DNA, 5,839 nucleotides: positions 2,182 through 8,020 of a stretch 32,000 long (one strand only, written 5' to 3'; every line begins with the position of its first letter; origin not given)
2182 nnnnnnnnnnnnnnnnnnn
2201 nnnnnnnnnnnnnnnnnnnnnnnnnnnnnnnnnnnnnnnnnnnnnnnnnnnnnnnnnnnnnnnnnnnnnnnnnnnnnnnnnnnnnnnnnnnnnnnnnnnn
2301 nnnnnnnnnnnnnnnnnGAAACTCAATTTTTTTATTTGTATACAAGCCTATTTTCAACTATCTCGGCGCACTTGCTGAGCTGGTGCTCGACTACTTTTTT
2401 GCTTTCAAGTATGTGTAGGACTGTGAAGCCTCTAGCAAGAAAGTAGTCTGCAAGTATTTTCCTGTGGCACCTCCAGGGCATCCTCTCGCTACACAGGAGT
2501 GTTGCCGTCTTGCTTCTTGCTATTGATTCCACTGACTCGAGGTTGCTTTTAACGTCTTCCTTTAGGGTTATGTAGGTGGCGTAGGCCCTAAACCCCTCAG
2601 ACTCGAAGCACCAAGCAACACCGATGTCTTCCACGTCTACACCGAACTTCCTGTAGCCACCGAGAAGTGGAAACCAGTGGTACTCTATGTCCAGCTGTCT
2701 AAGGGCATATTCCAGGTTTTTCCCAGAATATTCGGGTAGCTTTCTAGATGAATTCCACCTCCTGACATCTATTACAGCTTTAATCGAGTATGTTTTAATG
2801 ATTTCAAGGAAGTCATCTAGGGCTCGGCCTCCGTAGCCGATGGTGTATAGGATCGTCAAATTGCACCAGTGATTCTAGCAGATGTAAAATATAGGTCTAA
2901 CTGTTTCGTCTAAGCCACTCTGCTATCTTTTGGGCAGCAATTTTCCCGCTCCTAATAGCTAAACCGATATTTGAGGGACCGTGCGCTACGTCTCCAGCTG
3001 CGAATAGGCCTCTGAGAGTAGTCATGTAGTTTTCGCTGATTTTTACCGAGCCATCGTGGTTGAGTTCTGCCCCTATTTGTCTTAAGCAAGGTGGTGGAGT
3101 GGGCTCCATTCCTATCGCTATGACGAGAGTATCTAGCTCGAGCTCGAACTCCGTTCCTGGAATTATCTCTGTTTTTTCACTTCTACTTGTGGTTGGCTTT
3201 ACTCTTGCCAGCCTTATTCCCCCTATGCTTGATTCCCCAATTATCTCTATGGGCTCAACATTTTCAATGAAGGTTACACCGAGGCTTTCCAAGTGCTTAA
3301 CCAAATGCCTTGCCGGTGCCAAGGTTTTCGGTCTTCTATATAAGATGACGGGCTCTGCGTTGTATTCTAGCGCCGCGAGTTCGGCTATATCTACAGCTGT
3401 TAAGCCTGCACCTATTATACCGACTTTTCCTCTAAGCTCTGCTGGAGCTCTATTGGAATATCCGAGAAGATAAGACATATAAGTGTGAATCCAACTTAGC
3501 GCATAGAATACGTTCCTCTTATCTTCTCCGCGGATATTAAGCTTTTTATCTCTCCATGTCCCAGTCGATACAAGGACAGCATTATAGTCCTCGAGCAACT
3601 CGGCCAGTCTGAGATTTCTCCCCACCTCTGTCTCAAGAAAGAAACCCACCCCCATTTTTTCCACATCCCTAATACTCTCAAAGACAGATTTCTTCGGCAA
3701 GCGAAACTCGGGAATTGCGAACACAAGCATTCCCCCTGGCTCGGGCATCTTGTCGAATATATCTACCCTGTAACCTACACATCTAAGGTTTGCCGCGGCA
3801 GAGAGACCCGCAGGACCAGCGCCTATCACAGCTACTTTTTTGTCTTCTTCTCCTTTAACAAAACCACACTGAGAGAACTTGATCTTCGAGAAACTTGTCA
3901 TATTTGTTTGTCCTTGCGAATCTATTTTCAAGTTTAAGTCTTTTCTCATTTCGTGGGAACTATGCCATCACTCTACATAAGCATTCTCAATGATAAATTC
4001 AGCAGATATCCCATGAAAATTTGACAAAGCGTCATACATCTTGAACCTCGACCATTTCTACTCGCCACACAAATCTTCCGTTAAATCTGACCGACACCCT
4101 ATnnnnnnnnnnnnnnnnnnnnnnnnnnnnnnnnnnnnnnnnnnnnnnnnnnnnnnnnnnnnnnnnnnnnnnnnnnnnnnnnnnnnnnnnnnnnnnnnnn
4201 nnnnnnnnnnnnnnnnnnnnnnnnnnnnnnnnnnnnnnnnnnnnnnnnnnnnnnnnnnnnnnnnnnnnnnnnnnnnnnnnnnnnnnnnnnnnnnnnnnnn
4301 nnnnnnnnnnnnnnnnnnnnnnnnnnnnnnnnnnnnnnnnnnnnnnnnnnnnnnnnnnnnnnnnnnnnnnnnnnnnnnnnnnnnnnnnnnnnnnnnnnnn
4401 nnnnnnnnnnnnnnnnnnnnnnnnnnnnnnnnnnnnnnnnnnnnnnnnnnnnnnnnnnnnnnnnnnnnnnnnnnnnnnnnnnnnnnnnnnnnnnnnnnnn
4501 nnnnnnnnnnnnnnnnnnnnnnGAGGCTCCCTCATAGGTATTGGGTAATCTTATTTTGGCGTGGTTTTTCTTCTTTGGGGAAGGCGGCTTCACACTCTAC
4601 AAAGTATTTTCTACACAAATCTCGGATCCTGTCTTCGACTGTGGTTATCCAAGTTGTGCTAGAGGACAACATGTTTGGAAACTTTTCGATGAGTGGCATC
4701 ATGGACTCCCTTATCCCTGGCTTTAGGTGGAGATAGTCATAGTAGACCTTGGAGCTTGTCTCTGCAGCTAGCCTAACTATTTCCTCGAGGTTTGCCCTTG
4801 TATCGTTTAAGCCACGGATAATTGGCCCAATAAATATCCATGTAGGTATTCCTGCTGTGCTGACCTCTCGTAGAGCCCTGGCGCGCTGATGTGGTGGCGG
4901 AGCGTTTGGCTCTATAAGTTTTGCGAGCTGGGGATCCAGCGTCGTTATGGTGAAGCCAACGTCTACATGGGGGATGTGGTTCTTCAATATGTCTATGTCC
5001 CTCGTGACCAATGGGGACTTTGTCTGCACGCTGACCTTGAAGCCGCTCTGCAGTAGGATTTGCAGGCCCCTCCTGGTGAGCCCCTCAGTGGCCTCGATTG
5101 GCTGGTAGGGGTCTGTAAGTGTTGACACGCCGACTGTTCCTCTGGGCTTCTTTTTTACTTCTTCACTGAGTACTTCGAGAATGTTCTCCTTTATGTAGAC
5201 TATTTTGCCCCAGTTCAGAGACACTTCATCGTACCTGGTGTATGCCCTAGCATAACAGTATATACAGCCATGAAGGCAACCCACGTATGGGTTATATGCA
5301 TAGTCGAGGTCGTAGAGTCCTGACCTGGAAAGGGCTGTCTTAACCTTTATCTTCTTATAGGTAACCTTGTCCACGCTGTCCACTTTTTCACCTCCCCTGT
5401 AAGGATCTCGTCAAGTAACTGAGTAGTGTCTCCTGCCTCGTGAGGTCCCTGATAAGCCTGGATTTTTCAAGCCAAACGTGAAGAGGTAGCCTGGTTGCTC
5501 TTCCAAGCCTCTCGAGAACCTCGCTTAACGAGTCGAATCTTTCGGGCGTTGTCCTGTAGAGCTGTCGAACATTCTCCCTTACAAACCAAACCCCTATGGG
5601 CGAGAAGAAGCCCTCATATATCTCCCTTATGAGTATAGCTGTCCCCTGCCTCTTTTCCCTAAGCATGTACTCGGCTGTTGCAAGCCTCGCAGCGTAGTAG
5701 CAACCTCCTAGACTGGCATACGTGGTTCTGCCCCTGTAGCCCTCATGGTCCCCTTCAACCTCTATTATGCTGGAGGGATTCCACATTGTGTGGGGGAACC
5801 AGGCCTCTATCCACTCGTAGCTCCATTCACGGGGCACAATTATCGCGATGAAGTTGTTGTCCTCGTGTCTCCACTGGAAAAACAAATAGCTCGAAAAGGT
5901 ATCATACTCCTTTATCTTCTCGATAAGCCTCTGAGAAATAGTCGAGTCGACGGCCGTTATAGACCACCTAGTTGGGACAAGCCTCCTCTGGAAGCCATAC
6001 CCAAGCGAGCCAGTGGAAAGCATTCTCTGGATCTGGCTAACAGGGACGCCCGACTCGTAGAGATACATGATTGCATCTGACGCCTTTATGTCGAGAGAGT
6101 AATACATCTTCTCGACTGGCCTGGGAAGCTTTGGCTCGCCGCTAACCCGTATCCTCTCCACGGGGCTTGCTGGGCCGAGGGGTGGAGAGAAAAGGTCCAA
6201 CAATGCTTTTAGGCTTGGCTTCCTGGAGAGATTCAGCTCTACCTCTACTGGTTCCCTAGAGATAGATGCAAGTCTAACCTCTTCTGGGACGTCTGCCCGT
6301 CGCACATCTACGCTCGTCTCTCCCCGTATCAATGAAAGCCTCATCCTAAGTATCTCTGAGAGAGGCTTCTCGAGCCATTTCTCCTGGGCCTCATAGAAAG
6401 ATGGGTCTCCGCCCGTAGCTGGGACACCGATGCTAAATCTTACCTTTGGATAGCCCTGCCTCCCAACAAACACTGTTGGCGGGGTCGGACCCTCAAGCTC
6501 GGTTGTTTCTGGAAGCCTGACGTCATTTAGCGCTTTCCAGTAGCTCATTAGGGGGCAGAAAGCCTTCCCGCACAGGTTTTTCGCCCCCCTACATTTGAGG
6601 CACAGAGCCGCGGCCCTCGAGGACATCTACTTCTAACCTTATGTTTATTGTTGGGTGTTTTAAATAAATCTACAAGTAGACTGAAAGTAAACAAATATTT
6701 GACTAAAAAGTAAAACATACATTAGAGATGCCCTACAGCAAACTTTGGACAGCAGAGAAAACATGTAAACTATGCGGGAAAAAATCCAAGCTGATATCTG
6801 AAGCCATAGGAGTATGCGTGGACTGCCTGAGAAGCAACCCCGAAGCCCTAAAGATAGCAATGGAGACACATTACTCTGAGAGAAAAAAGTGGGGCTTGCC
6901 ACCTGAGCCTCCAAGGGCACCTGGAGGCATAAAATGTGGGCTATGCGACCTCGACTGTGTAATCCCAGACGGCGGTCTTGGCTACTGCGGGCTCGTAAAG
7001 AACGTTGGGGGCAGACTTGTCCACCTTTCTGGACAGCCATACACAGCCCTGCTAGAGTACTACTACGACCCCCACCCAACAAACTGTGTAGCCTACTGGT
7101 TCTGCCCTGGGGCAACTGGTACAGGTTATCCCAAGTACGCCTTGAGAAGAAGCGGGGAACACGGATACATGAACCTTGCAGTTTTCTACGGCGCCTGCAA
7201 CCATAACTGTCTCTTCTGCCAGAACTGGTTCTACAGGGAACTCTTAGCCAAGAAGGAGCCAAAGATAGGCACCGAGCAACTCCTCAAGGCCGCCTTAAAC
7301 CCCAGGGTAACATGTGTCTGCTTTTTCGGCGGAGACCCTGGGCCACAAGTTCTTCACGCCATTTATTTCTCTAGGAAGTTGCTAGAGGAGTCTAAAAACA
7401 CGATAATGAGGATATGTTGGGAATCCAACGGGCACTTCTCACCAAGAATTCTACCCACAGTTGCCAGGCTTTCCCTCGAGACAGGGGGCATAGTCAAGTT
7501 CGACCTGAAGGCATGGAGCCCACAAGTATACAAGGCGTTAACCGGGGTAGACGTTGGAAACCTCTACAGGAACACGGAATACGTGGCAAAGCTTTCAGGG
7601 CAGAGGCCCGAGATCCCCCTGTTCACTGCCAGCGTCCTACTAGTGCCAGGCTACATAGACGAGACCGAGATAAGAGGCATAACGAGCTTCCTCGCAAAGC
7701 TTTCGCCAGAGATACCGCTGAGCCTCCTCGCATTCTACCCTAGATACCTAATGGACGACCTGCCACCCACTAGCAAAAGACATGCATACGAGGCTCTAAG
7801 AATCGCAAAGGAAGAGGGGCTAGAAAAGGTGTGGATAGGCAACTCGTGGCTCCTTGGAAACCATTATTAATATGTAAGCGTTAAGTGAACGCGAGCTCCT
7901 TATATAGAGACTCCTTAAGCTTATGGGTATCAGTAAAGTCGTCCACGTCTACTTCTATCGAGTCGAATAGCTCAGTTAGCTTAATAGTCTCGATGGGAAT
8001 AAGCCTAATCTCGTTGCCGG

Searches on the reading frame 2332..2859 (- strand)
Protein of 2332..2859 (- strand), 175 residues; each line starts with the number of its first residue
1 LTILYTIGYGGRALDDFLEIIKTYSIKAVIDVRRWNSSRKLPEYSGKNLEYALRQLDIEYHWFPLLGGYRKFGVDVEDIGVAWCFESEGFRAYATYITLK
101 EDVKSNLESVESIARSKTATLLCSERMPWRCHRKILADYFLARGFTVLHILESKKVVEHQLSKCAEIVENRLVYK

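Call 89: search_protein_families(library=pfam, proteins=[window:2332-2859:-], max_evalue=0.0001)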
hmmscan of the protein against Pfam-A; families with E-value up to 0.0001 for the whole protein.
window:2332-2859:- (175 aa): 1 family
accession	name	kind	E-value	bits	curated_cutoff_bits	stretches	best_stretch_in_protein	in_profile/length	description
PF04343.18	DUF488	-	1e-25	91.1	22.2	1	14-139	2-120/121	Domain of unknown function DUF488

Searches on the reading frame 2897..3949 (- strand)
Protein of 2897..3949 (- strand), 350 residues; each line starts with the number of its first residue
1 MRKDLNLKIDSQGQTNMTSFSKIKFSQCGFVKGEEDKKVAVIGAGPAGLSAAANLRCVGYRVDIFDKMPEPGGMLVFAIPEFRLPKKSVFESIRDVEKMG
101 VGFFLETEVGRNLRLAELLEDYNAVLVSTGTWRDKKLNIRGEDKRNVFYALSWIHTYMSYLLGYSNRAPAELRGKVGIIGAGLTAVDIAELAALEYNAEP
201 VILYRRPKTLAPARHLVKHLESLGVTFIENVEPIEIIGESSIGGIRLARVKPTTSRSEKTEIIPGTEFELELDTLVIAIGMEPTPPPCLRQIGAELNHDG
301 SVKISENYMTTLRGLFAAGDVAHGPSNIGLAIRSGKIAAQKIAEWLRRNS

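Call 89: search_protein_families(library=pfam, proteins=[window:2897-3949:-], max_evalue=0.0001)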
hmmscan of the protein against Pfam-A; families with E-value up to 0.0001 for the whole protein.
window:2897-3949:- (350 aa): 8 families
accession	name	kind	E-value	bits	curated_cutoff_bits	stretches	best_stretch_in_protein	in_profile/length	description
PF07992.20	Pyr_redox_2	-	7.9e-31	108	26.1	1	37-335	1-291/291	Pyridine nucleotide-disulphide oxidoreductase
PF00070.33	Pyr_redox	-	2.8e-11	44.2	22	1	175-241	1-71/82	Pyridine nucleotide-disulphide oxidoreductase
PF13450.12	NAD_binding_8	-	9.6e-09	35.8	21.9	1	41-74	1-34/68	NAD(P)-binding Rossmann-like domain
PF13738.12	Pyr_redox_3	-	1.2e-08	35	30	0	171-319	163-305/305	Pyridine nucleotide-disulphide oxidoreductase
PF00890.30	FAD_binding_2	-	2.4e-07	30.7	20.4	0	39-78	2-41/414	FAD binding domain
PF01266.30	DAO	-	9.4e-07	29.1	27.9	0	38-73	1-37/353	FAD dependent oxidoreductase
PF01262.27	AlaDh_PNT_C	-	1.1e-06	28.6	23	1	16-69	8-61/214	Alanine dehydrogenase/PNT, C-terminal domain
PF03486.20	HI0933_like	-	2.8e-06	27.4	50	1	38-73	2-37/244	HI0933-like protein Rossmann domain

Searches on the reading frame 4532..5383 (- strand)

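Call 89: search_protein_families(library=pfam, proteins=[window:4532-5383:-], max_evalue=0.0001)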
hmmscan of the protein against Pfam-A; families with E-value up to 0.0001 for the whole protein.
window:4532-5383:- (283 aa): 1 family
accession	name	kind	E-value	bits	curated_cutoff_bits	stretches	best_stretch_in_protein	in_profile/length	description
PF04055.27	Radical_SAM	-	9.9e-14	52.3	29.5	1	30-194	1-156/166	Radical SAM superfamily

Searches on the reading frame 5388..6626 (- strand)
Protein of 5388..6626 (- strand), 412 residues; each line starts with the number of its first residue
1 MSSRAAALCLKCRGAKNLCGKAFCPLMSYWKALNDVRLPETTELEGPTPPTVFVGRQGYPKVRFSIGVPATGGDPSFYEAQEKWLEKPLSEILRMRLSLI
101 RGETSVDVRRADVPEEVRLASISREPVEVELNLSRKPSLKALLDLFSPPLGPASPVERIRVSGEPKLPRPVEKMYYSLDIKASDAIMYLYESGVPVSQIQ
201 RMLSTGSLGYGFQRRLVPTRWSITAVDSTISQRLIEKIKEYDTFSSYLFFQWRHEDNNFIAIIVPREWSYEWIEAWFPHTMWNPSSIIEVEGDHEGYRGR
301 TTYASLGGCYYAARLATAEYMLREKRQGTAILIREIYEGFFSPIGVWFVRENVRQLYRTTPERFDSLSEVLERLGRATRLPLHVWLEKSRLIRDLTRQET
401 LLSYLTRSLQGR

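Call 89: search_protein_families(library=pfam, proteins=[window:5388-6626:-], max_evalue=0.0001)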
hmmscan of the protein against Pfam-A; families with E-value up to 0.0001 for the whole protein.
window:5388-6626:- (412 aa): 2 families
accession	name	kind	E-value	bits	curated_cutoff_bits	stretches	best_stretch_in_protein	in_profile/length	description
PF04894.17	Nre_N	-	2.7e-96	323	25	1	18-283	1-270/270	Archaeal Nre, N-terminal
PF04895.17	Nre_C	-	7.1e-37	126.1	27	1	295-404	1-110/110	Archaeal Nre, C-terminal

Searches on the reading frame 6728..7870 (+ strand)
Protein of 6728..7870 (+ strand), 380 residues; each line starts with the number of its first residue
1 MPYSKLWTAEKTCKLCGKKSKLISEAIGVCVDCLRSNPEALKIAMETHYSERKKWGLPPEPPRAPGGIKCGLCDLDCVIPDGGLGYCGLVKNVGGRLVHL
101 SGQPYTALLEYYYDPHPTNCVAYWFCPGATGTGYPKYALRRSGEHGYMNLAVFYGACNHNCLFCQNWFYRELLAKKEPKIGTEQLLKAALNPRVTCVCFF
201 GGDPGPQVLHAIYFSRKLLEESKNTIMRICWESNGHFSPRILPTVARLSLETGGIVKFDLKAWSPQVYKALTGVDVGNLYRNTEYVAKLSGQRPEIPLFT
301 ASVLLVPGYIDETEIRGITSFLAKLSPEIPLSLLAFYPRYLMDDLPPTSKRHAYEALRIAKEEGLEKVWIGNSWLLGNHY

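Call 40: search_protein_families(library=pfam, proteins=[window:6728-7870:+], max_evalue=0.001)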
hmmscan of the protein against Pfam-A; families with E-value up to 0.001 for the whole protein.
window:6728-7870:+ (380 aa): 2 families
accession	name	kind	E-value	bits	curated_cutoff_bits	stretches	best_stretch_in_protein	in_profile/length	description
PF04055.27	Radical_SAM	-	9.3e-12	45.9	29.5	1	153-312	3-157/166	Radical SAM superfamily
PF13353.11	Fer4_12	-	0.00088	20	22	0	150-236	8-92/137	4Fe-4S single cluster domain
